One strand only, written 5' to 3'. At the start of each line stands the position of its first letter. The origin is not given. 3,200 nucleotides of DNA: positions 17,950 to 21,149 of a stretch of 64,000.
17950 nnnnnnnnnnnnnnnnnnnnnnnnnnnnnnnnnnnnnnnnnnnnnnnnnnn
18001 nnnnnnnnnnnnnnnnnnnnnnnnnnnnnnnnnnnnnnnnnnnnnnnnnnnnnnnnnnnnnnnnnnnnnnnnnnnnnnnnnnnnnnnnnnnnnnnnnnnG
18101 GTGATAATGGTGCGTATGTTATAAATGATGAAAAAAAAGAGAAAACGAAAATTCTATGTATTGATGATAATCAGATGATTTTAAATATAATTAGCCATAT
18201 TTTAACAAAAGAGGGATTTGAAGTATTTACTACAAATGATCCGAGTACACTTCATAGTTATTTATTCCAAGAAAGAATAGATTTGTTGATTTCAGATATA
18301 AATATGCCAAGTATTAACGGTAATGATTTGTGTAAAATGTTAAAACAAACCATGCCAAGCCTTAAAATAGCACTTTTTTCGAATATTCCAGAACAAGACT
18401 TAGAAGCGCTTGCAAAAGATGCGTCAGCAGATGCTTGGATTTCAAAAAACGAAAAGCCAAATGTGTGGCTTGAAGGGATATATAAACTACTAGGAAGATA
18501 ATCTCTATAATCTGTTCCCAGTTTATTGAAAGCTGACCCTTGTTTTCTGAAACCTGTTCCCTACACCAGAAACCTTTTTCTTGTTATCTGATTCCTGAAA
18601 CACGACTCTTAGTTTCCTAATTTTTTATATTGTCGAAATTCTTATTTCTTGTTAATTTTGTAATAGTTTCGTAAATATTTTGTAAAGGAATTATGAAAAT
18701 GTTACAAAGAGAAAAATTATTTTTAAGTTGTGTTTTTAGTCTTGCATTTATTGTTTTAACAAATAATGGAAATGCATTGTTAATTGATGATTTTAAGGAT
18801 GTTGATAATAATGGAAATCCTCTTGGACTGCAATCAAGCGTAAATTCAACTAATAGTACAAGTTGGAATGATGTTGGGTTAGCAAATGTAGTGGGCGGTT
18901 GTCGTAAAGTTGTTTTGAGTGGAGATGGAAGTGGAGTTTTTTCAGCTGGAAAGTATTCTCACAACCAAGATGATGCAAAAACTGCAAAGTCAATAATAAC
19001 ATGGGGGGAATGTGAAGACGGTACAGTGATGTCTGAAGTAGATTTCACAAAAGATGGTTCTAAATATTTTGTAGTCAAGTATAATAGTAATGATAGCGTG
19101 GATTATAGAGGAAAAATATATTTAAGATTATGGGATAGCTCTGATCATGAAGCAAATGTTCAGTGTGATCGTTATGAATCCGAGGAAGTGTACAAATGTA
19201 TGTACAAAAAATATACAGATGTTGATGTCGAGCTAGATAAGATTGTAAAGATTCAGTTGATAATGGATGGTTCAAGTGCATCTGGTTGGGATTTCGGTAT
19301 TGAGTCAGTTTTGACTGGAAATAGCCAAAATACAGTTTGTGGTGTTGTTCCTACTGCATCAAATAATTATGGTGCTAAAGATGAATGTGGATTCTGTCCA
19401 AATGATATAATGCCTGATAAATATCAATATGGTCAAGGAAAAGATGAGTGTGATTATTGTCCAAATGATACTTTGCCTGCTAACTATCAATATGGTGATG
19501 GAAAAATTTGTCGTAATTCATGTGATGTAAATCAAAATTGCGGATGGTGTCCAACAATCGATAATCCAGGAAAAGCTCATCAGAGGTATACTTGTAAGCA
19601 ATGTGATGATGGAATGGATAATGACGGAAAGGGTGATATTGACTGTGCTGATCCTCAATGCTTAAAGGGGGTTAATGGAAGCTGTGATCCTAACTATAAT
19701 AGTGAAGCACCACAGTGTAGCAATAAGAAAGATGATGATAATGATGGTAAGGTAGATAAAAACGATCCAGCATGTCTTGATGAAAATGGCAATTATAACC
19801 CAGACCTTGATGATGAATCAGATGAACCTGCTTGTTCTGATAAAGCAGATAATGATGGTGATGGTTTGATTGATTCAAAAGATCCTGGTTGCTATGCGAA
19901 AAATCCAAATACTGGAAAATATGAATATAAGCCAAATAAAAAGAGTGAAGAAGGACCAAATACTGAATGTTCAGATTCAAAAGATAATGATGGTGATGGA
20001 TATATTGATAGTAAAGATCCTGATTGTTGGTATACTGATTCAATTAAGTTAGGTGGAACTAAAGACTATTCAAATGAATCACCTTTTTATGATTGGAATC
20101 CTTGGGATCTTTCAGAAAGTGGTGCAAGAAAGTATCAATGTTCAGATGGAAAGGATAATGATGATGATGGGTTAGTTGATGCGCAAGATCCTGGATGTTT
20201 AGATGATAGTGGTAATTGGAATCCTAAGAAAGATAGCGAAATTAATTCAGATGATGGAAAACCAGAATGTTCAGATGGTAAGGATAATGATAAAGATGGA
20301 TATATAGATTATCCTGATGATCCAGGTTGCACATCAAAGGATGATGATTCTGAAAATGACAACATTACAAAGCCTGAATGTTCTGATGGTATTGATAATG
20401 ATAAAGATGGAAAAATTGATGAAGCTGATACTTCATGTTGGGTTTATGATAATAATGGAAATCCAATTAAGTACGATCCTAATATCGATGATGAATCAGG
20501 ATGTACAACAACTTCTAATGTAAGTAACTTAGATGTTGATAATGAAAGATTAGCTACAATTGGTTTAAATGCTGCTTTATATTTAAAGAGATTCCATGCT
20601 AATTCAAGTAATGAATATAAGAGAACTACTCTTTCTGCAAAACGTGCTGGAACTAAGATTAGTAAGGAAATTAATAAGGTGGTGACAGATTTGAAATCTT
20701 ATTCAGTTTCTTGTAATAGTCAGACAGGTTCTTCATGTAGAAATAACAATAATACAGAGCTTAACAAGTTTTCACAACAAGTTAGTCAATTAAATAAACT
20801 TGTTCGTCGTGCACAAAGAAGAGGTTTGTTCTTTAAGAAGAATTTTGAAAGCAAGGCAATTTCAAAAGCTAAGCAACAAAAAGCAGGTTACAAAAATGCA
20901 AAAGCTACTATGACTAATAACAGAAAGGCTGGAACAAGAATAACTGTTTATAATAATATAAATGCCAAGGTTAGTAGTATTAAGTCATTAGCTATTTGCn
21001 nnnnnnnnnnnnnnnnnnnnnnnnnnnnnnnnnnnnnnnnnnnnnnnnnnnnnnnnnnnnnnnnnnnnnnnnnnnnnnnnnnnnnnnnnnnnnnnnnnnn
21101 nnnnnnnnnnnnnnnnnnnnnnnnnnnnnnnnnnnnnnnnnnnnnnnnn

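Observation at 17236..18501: Hanks-type Ser/Thr kinase fused to a response-regulator receiver domain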

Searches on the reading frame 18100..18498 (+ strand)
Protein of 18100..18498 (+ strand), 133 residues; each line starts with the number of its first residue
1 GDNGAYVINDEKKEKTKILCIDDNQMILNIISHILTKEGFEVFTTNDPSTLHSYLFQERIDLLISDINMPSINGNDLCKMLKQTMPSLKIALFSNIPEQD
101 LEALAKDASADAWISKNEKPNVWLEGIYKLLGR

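Call 17: search_solved_structures(query=window:18100-18498:+, show_alignments=3, max_evalue=0.00001)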
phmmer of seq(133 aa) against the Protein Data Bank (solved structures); distinct sequences matched with E-value up to 0.00001: 59.
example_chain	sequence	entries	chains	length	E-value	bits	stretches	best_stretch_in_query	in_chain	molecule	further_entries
9xzo_A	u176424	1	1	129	3e-11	46.7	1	16-132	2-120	De novo protein M1X0B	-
1mvo_A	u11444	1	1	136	1.7e-10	44.3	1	16-121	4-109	PhoP response regulator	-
4uhj_A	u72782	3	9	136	1e-09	41.7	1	16-116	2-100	TRANSCRIPTIONAL REGULATORY PROTEIN CPXR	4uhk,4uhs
4hnr_A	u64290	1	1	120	1.4e-09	41.4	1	16-129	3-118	Chemotaxis protein CheY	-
4h60_A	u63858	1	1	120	1.4e-09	41.4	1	16-129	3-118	Chemotaxis protein CheY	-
1nxo_A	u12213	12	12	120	3.7e-09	39.9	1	17-116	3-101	DNA-binding response regulator | Response regulator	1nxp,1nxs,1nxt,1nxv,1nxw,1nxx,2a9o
6eb7_A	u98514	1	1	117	4.4e-09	39.7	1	17-116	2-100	DNA-binding response regulator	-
1xhe_A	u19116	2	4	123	5.3e-09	39.5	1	17-121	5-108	Aerobic respiration control protein arcA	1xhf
1m5t_A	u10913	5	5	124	2.4e-08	37.4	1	17-132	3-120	cell division response regulator DivK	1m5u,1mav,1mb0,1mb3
3nhz_A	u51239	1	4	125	2.5e-08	37.3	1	16-122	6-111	Two component system transcriptional regulator mtrA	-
4iga_A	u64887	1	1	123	3.7e-08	36.7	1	17-129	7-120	Chemotaxis protein CheY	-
1tmy_A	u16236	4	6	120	3.9e-08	36.7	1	17-129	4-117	CHEY PROTEIN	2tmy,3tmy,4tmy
1u0s_Y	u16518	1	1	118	4.3e-08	36.5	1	17-129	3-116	Chemotaxis protein cheY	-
3jte_A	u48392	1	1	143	4.4e-08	36.5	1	16-112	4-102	Response regulator receiver protein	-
6vbf_A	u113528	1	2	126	4.8e-08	36.4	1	11-132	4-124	Two-component regulatory system response regulator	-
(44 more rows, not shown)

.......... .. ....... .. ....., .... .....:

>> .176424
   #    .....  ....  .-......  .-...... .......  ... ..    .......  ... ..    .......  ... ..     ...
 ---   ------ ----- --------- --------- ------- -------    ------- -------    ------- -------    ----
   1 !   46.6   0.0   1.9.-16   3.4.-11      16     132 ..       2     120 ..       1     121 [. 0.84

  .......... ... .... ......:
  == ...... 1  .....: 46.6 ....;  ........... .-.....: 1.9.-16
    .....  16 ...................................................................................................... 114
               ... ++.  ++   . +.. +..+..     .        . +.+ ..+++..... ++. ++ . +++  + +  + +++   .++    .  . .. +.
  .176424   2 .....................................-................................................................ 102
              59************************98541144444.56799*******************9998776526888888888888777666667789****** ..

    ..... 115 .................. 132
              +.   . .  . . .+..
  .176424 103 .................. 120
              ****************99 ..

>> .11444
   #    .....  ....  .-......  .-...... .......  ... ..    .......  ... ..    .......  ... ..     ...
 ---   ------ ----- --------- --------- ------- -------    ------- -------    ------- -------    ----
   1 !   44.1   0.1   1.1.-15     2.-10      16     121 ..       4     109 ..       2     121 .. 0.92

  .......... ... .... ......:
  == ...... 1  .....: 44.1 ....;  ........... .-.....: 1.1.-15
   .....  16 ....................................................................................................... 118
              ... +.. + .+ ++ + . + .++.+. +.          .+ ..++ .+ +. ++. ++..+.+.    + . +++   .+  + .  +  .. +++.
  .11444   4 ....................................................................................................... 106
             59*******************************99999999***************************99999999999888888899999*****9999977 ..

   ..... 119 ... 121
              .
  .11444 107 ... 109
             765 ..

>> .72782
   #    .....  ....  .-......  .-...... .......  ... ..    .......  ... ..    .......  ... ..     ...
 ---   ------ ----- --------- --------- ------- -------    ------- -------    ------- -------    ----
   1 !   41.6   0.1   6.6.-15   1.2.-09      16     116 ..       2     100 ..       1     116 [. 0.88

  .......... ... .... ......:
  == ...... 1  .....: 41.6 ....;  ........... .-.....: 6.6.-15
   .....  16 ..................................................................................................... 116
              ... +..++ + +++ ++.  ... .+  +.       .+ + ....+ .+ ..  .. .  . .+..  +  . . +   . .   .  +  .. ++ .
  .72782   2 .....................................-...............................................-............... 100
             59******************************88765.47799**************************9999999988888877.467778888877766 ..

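Call 82: find_related_loci(query=A4, collection=metagenome_contigs, flank=8000)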
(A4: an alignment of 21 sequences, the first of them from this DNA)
Query A4 (119 aa) in metagenome_contigs; peptide patterns used: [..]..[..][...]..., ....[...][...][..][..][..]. (x = any residue, [..] = any of these).
455 stretches matched a pattern; 139 encode a relative of the query (tblastn E <= 1e-3); the best 80 are kept; 80 distinct loci.
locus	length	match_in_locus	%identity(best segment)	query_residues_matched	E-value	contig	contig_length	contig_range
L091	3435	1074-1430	58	1-119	2e-47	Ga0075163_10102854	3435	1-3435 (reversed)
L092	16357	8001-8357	52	1-119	5e-44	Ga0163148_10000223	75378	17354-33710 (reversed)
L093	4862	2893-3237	56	3-117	7e-43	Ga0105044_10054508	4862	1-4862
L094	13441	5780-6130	53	1-117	1e-42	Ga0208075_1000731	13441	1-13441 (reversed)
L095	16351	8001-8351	52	1-117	7e-41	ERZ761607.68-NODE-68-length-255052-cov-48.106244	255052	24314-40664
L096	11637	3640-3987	51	2-117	1e-39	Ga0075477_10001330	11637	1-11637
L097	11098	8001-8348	51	2-117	2e-39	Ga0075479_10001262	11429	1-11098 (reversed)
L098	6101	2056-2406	47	1-117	3e-34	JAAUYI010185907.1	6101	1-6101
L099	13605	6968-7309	43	3-116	8e-33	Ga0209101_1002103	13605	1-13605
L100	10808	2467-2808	43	3-116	8e-33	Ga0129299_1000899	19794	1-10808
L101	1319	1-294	40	21-117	1e-22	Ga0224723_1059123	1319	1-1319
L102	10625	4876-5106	36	4-80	2e-13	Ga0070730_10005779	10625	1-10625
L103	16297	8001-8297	33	4-102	1e-12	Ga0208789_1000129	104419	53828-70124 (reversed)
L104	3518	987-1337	33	2-119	2e-12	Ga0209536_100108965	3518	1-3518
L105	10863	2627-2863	38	4-80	1e-11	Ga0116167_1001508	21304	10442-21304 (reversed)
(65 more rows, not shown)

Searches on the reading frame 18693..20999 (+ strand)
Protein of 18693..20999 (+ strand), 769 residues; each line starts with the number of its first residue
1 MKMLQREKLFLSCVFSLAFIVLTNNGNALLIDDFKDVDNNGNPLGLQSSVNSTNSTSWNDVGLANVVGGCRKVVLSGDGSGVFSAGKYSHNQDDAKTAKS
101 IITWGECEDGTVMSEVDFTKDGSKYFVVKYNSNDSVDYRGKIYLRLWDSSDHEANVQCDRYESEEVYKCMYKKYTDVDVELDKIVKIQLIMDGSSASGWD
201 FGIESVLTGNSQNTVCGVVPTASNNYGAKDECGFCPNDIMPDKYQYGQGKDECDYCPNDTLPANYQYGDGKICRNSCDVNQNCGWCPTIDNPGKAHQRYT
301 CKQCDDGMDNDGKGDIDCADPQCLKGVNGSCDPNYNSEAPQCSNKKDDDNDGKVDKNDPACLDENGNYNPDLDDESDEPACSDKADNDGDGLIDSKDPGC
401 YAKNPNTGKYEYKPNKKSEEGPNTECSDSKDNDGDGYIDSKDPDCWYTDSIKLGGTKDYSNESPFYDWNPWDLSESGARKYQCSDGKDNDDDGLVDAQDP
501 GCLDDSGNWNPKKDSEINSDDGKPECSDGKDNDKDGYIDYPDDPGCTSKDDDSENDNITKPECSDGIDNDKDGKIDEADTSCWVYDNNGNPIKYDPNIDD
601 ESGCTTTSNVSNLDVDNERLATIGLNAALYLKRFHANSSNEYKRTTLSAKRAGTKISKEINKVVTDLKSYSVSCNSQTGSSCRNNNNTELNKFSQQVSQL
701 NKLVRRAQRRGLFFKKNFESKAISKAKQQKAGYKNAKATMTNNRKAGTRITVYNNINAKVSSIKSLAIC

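Call 7: search_protein_families(library=pfam, proteins=[window:18693-20999:+], max_evalue=0.001)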
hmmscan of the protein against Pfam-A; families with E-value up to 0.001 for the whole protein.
window:18693-20999:+ (769 aa): 1 family
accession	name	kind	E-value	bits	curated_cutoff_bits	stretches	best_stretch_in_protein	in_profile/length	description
PF19092.6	DUF5780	-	0.00051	20.7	28.2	0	566-613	5-53/109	Family of unknown function (DUF5780)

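Call 64: search_protein_families(library=padloc, proteins=[window:18693-20999:+], max_evalue=0.001)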
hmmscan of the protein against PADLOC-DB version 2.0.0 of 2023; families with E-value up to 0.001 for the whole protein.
window:18693-20999:+ (769 aa): 0 families
